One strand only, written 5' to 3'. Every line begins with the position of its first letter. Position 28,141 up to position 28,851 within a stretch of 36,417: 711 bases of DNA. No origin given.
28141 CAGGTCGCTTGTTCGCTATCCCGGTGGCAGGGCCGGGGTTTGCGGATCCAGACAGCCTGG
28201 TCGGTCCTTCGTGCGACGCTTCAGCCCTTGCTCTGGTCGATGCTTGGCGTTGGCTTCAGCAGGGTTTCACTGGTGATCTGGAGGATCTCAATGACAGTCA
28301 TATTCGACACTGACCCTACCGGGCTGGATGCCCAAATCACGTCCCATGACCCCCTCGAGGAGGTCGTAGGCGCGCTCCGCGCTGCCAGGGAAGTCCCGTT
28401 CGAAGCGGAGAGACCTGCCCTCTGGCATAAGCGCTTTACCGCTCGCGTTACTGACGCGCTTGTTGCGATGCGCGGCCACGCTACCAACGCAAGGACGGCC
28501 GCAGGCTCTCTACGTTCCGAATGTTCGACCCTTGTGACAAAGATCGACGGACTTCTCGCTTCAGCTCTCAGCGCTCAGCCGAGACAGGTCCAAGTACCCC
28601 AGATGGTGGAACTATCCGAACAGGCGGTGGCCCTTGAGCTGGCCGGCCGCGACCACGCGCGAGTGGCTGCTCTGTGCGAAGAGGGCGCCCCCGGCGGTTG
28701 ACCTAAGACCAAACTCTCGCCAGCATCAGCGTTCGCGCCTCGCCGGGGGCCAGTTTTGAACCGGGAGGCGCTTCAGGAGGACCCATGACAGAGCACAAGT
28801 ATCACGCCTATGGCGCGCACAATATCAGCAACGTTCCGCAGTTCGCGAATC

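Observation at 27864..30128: c-di-AMP riboswitch upstream of an unknown ORF and a KamA-family radical-SAM aminomutase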

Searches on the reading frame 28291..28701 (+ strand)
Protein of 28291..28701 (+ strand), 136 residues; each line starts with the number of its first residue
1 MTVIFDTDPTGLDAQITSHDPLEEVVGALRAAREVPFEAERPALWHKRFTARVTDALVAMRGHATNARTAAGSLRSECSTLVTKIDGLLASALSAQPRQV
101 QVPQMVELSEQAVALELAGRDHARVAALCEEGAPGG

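Call 7: search_protein_families(library=ncbifam, proteins=[window:28291-28701:+], max_evalue=0.1)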
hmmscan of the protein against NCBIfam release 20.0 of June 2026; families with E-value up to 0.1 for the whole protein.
window:28291-28701:+ (136 aa): 0 families

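Call 41: find_homologous_proteins(query=window:28291-28698:+, max_evalue=0.001)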
Query window:28291-28698:+ (136 aa): 1 proteins with E <= 0.001 among 240 candidates.
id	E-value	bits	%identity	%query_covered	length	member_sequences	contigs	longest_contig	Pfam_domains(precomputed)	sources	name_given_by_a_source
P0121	1.4e-80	286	100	100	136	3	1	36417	-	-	-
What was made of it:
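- Tried and rejected: The word-indexed search found only the protein itself (call 41).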

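Call 67: search_protein_representatives(protein=window:28291-28698:+)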
Query: 136 residues. Proteins with E-value up to 0.001 (for the whole library): 7; up to 1e-10: 1; up to 1e-30: 1. The best 7 are listed.
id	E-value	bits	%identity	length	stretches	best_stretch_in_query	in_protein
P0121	4.6e-81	285.7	100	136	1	1-136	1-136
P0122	9.5e-08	48.9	41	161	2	12-68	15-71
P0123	1.0e-06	45.6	39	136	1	13-125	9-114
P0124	1.6e-06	45.0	48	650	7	18-46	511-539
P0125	1.9e-05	41.5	41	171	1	18-127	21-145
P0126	1.5e-04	38.6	39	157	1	19-132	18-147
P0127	7.8e-04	36.3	35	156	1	15-133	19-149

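Call 69: find_encoding_contigs(protein=P0125, flank=5000, max_places=3)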
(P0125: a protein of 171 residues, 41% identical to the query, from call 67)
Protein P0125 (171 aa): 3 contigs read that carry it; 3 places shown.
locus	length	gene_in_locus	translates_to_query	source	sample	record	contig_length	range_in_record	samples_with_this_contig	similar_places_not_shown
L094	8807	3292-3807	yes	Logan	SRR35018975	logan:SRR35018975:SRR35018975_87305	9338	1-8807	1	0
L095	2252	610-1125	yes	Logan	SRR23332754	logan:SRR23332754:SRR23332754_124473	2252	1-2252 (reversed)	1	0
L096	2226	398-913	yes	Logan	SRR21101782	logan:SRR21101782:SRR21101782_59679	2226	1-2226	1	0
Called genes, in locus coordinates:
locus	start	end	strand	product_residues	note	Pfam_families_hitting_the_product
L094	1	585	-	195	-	?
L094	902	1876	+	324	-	PF00892:EamA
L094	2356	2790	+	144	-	PF01476:LysM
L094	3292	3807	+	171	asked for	-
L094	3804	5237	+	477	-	PF00982:Glyco_transf_20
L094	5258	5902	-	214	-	-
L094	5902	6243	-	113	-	PF11969:DcpS_C, PF01230:HIT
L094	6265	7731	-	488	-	PF00501:AMP-binding, PF13193:AMP-binding_C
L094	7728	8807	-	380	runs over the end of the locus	PF21508:MenC_N (weak), PF13378:MR_MLE_C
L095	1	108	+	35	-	?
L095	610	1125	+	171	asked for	-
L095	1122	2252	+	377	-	?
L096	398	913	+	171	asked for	-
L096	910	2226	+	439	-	?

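Call 70: search_protein_families(library=pfam, proteins=[P0122, P0123, P0125, P0126, P0127], max_evalue=1)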
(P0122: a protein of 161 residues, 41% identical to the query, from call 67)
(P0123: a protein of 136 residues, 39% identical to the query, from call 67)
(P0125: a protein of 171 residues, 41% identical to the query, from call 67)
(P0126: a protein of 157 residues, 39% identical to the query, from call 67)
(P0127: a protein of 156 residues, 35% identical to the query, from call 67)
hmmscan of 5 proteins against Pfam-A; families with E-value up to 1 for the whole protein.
P0122 (161 aa): 1 family
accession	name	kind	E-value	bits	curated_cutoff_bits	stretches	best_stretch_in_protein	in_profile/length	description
PF01814.28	Hemerythrin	-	0.93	10.4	25.3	0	30-116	15-96/127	Hemerythrin HHE cation binding domain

P0123 (136 aa): 2 families
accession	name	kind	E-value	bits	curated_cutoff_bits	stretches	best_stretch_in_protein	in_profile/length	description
PF18024.7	HTH_50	-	0.013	15.6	27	1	88-119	1-33/50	Helix-turn-helix domain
PF19908.4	DUF6381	-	0.071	13.3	26.6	1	45-94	10-59/62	Family of unknown function (DUF6381)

P0125 (171 aa): 0 families

P0126 (157 aa): 2 families
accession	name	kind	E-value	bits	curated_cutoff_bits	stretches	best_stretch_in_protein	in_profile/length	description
PF24881.1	DUF7739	-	0.041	14.9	27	1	11-58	44-88/98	Domain of unknown function (DUF7739)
PF11001.13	AFUB_07903_YDR124W_hel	-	0.081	13.4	31.3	1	47-105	64-122/124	YDR124W-like, helical bundle domain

P0127 (156 aa): 0 families

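Call 72: find_encoding_contigs(protein=P0122, flank=5000, max_places=3)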
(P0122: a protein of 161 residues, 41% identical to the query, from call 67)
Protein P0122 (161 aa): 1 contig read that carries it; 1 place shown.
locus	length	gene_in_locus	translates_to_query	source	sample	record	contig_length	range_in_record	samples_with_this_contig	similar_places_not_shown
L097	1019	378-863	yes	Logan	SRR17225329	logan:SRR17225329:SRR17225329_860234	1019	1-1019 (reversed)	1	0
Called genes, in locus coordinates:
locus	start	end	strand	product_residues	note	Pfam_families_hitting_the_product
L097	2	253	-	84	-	?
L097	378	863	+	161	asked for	-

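Call 73: find_encoding_contigs(protein=P0123, flank=5000, max_places=3)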
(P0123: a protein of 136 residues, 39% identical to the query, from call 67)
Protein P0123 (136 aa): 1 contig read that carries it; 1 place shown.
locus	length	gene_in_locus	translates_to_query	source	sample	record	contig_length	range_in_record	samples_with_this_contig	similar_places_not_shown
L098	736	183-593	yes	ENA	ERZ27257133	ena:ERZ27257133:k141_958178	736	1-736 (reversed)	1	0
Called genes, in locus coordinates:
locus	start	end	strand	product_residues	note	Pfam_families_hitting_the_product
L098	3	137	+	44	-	?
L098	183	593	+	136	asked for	-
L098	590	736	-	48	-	?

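Call 83: find_homologous_proteins(query=A6, max_evalue=0.001)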
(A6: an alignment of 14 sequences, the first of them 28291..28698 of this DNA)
Query A6 (14 sequences) (136 aa, profile of the alignment): 6 proteins with E <= 0.001 among 8000 candidates.
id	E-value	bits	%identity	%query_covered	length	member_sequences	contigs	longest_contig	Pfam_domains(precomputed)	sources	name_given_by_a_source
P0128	5.8e-54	200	33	82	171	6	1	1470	-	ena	-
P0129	2.9e-43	165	28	86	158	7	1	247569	-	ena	-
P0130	1.3e-39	154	32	72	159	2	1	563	-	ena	-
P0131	2.5e-39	153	27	77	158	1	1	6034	-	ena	-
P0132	1.2e-30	124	29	72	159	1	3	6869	-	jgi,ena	-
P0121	5.7e-29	119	100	100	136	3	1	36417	-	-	-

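Call 87: find_encoding_contigs(protein=P0129, flank=6000, max_places=2)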
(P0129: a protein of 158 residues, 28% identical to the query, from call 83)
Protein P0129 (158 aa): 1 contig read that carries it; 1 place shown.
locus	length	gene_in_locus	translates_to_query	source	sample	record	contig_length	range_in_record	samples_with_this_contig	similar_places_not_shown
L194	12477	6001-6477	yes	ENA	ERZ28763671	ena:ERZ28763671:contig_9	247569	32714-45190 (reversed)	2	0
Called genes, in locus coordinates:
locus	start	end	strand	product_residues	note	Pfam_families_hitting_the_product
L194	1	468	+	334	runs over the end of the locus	PF04166:PdxA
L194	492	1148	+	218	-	PF00702:Hydrolase, PF12710:HAD, PF13419:HAD_2, PF13242:Hydrolase_like (weak)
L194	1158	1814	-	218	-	PF14512:TM1586_NiRdase (faint), PF00881:Nitroreductase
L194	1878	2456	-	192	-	PF04199:Cyclase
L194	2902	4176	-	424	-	PF06965:Na_H_antiport_1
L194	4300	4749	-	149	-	PF13453:Zn_ribbon_TFIIB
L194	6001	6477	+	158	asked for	-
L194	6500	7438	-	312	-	PF01527:HTH_Tnp_1 (weak), PF13011:LZ_Tnp_IS481, PF13384:HTH_23, PF13518:HTH_28, PF13551:HTH_29, PF13565:HTH_32, PF00665:rve, PF13683:rve_3, +3 more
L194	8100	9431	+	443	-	PF04389:Peptidase_M28 (weak), PF01546:Peptidase_M20, PF07687:M20_dimer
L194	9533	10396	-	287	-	PF00106:adh_short, PF08659:KR, PF13561:adh_short_C2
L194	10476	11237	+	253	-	PF00535:Glycos_transf_2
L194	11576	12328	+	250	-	PF01292:Ni_hydr_CYTB (weak), PF00033:Cytochrome_B, PF14358:DUF4405, PF13631:Cytochrom_B_N_2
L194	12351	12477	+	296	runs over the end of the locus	-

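Call 89: predict_structure(alignment_id=A7)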
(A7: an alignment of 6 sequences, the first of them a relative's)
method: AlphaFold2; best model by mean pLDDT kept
length: 158 residues; sequences in the alignment: 6
mean_pLDDT: 84.5   pTM: 0.77
mean pLDDT of the five models: 84.5, 83.4, 81.6, 80.0, 79.3
residues with pLDDT >= 90: 82; 70-90: 54; 50-70: 6; < 50: 16
segments of 3 or more residues with pLDDT < 50: 1-3, 7-18
pLDDT, mean of each block of 10 residues (from residue 1): 47 49 95 96 93 96 88 79 87 92 92 83 97 95 86 75
secondary structure, 60 per line:
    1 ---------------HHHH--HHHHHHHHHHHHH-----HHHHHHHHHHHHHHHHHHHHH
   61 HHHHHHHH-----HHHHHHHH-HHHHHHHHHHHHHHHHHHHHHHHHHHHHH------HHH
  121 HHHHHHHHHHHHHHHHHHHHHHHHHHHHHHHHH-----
elements in order: H16-19 H22-34 H40-68 H74-81 H83-111 H118-153

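Call 93: fold_search(model_id=the predicted structure, library=pdb)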
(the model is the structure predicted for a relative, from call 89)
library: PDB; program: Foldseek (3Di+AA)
matches with E <= 10: 539; with E <= 0.001: 0
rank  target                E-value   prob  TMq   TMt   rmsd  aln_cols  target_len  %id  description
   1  3s9o_C                1.1e-01  1.00  0.55  0.60   9.9       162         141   12  The Focal Adhesion Targeting (FAT) domain of the Focal Adhesion Kinase showing N-terminal interactions in cis (released 2012-06-06)
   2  2l81_MODEL_1_A        1.1e-01  0.94  0.43  0.40   7.1       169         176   17  Solution NMR Structure of the serine-rich domain of hEF1 (Enhancer of filamentation 1) from Homo sapiens, Nort (released 2011-02-09)
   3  1k40                  1.2e-01  0.97  0.41  0.47   5.6       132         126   13  crystal structure of the FAT domain of focal adhesion kinase (released 2002-02-06)
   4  1k05_C                1.6e-01  0.96  0.45  0.49  10.1       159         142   12  Crystal structure of the Focal Adhesion Targeting Domain of Focal Adhesion Kinase (released 2002-01-30)
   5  6xmj_O                2.6e-01  0.80  0.41  0.33   9.9       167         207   13  Human 20S proteasome bound to an engineered 11S (PA26) activator (released 2020-07-22)
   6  4xek_A                2.6e-01  0.72  0.31  0.34   7.5       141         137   15  Pyk2-FAT domain in complex with leupaxin LD4 motif (released 2015-12-30)
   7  3cax                  2.9e-01  0.91  0.44  0.23   5.0       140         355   16  Crystal structure of uncharacterized protein PF0695 (released 2008-03-18)
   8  7xge_A                3.2e-01  0.57  0.33  0.32   7.5       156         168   16  Crystal structure of MCL-1 in complex with computationally designed inhibitor protein (released 2022-07-20)
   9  1k05_A                3.3e-01  0.97  0.52  0.59   5.2       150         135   10  Crystal structure of the Focal Adhesion Targeting Domain of Focal Adhesion Kinase (released 2002-01-30)
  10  4xef_A                3.3e-01  0.69  0.31  0.35   7.4       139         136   14  Pyk2-FAT complexed with Leupaxin LD motif LD1 (released 2015-12-23)
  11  1k05_B                3.7e-01  0.98  0.54  0.59  10.5       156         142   12  Crystal structure of the Focal Adhesion Targeting Domain of Focal Adhesion Kinase (released 2002-01-30)
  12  6egc                  3.7e-01  0.85  0.44  0.46   5.8       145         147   19  Single-chain version of 2L4HC2_23 (PDB 5J0K) (released 2019-05-29)
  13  1ow6_B                3.7e-01  0.75  0.37  0.40   8.1       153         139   13  Paxillin LD4 motif bound to the Focal Adhesion Targeting (FAT) domain of the Focal Adhesion Kinase (released 2003-10-21)
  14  7xge_G                3.9e-01  0.63  0.36  0.35   7.6       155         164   17  Crystal structure of MCL-1 in complex with computationally designed inhibitor protein (released 2022-07-20)
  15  8ucj_c                4.1e-01  0.66  0.32  0.23   6.8       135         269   12  CryoEM structure of Komagataella pastoris Cytochrome c oxidase (11 subunits) in complex with human VMAT2 (released 2024-10-09)
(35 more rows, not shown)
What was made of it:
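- Tried and rejected: A hemerythrin-like hint is weak (Pfam E 0.93; 3cax at rank 7) (calls 70, 93).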

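Call 116: predict_structure(alignment_id=A8)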
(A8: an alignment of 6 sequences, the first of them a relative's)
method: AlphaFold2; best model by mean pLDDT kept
length: 136 residues; sequences in the alignment: 6
mean_pLDDT: 84.4   pTM: 0.77
mean pLDDT of the five models: 84.4, 83.8, 83.7, 81.7, 81.1
residues with pLDDT >= 90: 83; 70-90: 29; 50-70: 6; < 50: 18
segments of 3 or more residues with pLDDT < 50: 1-17
pLDDT, mean of each block of 10 residues (from residue 1): 43 47 95 95 96 98 85 87 98 90 95 97 87 57
secondary structure, 60 per line:
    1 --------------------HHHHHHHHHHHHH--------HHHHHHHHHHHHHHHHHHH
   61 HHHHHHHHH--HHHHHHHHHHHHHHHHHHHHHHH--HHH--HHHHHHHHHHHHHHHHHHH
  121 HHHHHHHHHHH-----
elements in order: H21-33 H42-69 H72-94 H102-131
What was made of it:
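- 28291..28701 (+): ORF136: a small four-helix-bundle protein of an unannotated family (called SP family here). The window copy is trimmed. AF2 gives pLDDT 84.4 and pTM 0.77 with 4 helices (call 116).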
